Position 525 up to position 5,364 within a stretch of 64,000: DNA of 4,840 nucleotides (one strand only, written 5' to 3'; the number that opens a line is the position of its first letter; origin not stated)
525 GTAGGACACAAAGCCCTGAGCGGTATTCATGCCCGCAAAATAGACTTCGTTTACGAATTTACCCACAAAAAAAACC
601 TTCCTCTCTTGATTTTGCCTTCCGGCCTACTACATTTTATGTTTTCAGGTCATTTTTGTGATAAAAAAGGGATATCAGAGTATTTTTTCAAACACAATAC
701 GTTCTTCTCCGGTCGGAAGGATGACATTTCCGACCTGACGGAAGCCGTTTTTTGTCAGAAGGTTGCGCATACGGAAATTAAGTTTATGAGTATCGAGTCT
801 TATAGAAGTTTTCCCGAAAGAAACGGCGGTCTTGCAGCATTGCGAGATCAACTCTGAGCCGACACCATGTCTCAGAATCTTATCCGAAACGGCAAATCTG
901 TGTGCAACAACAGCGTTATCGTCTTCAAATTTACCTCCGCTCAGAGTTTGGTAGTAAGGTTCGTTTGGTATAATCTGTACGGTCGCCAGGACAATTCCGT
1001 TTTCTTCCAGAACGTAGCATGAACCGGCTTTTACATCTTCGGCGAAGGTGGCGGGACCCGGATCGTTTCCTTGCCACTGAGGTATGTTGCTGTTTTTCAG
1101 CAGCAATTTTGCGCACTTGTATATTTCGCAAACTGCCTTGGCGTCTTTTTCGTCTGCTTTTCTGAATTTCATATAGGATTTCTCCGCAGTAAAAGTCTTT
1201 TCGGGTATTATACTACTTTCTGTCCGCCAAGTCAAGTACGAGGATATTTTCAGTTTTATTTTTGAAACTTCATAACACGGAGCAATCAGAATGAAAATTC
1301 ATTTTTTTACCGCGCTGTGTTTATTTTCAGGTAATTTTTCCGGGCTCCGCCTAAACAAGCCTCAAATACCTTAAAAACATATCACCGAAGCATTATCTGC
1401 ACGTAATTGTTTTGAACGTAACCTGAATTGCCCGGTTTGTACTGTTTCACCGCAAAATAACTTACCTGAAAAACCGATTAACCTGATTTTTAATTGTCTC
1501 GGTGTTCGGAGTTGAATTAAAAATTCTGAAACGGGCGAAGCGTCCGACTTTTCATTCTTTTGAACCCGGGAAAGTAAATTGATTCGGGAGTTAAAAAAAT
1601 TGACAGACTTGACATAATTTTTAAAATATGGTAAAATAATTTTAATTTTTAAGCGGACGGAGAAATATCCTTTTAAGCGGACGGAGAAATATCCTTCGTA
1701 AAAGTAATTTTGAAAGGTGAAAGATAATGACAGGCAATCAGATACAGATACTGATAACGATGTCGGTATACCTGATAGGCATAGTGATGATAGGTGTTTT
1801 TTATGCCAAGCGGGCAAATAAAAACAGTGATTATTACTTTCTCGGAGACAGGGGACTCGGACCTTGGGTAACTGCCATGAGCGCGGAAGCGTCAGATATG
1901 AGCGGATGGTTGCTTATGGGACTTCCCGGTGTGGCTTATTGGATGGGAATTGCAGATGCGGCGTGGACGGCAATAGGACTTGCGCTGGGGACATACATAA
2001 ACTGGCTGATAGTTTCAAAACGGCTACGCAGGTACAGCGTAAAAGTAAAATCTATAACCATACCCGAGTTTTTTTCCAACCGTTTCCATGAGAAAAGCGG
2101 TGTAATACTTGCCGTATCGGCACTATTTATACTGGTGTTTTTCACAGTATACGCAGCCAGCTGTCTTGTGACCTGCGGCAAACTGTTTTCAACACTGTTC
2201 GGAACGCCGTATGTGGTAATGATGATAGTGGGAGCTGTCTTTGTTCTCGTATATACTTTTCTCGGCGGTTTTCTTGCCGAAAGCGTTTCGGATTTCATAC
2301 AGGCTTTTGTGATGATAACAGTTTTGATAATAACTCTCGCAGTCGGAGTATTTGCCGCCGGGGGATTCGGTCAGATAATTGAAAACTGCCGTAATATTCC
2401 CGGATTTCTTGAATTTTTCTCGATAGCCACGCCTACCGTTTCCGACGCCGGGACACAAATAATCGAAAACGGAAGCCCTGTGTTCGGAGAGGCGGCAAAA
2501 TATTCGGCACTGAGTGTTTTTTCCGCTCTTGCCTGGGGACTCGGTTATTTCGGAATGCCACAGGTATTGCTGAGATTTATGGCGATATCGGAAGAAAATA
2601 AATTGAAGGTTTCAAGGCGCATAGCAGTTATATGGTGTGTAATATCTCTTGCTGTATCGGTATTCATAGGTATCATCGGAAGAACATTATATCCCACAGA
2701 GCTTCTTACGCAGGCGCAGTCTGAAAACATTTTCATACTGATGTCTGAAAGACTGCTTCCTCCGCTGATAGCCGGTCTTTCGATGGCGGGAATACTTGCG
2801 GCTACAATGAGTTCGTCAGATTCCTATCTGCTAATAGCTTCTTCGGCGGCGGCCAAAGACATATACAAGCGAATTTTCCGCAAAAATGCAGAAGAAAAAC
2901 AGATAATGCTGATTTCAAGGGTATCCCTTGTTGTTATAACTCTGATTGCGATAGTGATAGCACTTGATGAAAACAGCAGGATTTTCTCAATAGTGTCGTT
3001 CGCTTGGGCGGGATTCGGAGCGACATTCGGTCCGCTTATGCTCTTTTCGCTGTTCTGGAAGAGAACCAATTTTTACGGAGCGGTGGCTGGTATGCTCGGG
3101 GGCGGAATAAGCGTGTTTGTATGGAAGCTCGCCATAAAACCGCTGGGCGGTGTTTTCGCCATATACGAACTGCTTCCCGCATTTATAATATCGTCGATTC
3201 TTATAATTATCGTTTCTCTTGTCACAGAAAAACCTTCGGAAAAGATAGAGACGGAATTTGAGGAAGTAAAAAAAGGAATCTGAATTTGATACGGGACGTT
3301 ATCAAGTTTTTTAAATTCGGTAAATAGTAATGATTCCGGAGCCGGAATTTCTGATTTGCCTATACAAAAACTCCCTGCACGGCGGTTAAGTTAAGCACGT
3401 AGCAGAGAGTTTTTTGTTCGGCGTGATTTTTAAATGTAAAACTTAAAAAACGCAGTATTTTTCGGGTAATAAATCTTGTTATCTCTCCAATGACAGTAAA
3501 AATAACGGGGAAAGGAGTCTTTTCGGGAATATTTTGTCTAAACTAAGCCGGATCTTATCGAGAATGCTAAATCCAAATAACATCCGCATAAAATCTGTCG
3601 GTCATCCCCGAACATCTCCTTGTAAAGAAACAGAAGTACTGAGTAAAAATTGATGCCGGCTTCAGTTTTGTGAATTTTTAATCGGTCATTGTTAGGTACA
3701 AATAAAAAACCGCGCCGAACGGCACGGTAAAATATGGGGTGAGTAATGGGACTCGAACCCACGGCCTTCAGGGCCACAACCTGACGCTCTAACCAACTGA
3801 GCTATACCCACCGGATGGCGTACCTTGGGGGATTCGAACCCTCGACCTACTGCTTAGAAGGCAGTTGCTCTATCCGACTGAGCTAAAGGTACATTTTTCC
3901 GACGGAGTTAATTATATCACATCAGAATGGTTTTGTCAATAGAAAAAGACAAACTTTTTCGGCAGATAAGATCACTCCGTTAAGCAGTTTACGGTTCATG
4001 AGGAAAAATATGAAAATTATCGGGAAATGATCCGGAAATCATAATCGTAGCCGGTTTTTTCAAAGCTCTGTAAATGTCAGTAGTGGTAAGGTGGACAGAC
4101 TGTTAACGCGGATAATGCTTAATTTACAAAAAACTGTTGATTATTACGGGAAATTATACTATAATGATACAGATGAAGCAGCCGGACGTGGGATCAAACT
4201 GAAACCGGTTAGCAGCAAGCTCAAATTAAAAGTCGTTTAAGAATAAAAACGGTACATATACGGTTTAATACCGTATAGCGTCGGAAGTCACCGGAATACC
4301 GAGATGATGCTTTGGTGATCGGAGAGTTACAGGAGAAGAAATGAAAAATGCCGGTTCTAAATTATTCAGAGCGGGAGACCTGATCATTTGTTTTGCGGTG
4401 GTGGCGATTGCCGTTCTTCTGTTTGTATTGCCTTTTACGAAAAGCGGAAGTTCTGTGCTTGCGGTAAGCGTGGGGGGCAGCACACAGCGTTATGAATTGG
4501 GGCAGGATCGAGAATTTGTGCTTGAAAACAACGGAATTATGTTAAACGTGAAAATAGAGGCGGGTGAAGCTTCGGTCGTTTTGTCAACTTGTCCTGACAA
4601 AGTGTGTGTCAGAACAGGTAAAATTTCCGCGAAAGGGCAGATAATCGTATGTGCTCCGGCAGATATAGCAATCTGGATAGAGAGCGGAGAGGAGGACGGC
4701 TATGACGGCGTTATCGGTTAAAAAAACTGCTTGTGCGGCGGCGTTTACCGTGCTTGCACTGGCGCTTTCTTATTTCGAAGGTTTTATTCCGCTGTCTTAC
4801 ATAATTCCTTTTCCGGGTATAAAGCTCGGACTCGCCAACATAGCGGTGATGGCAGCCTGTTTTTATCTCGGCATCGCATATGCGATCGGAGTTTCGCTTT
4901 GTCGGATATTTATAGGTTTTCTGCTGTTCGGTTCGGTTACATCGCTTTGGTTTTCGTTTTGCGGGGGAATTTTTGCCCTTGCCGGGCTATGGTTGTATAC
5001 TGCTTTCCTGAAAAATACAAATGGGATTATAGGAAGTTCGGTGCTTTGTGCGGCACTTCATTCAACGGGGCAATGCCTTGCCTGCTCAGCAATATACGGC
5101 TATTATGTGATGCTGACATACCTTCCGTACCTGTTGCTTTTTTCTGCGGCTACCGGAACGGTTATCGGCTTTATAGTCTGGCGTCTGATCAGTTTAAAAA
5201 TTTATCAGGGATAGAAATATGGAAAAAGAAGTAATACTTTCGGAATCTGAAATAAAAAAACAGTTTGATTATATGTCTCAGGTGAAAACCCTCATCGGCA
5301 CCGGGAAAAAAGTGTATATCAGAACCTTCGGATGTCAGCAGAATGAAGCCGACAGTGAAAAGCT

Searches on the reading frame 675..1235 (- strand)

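Call 26: search_protein_families(library=pfam, proteins=[window:675-1235:-], max_evalue=0.1)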
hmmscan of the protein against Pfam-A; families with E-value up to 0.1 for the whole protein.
window:675-1235:- (186 aa): 3 families
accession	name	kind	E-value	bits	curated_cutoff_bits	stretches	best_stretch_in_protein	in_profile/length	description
PF00583.31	Acetyltransf_1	-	5.6e-10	40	20.7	1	60-165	20-116/116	Acetyltransferase (GNAT) family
PF13508.13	Acetyltransf_7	-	1.4e-05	25.8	27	1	71-166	3-83/84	Acetyltransferase (GNAT) domain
PF13302.13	Acetyltransf_3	-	0.013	16.6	25.4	1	110-166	81-138/138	Acetyltransferase (GNAT) domain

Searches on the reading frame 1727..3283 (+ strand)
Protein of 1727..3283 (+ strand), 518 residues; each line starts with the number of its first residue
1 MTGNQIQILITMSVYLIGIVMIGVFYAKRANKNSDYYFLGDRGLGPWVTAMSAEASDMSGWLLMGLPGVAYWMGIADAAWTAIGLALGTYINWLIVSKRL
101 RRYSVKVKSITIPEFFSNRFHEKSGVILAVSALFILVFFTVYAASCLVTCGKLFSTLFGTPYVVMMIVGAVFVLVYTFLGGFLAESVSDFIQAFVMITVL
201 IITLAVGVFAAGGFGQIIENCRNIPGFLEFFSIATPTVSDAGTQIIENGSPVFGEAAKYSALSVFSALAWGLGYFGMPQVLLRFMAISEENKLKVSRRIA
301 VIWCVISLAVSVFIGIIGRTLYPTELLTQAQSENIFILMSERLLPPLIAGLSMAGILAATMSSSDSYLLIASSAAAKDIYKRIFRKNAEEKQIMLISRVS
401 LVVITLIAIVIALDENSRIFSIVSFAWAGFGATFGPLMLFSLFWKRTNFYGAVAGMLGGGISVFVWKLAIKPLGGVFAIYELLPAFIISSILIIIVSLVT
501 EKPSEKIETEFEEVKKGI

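Call 9: search_protein_families(library=pfam, proteins=[window:1727-3283:+], max_evalue=0.001)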
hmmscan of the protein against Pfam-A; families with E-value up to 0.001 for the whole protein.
window:1727-3283:+ (518 aa): 1 family
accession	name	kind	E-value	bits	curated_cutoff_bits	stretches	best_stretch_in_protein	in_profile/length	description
PF00474.23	SSF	-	3.9e-87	293.2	22.8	1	37-459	1-406/406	Sodium:solute symporter family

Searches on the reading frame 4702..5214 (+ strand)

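Call 9: search_protein_families(library=pfam, proteins=[window:4702-5214:+], max_evalue=0.001)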
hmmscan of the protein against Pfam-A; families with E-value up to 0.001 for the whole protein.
window:4702-5214:+ (170 aa): 1 family
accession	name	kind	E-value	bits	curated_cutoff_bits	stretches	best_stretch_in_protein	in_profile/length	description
PF07456.16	Hpre_diP_synt_I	-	2.2e-29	102.8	30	1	16-159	2-144/147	Heptaprenyl diphosphate synthase component I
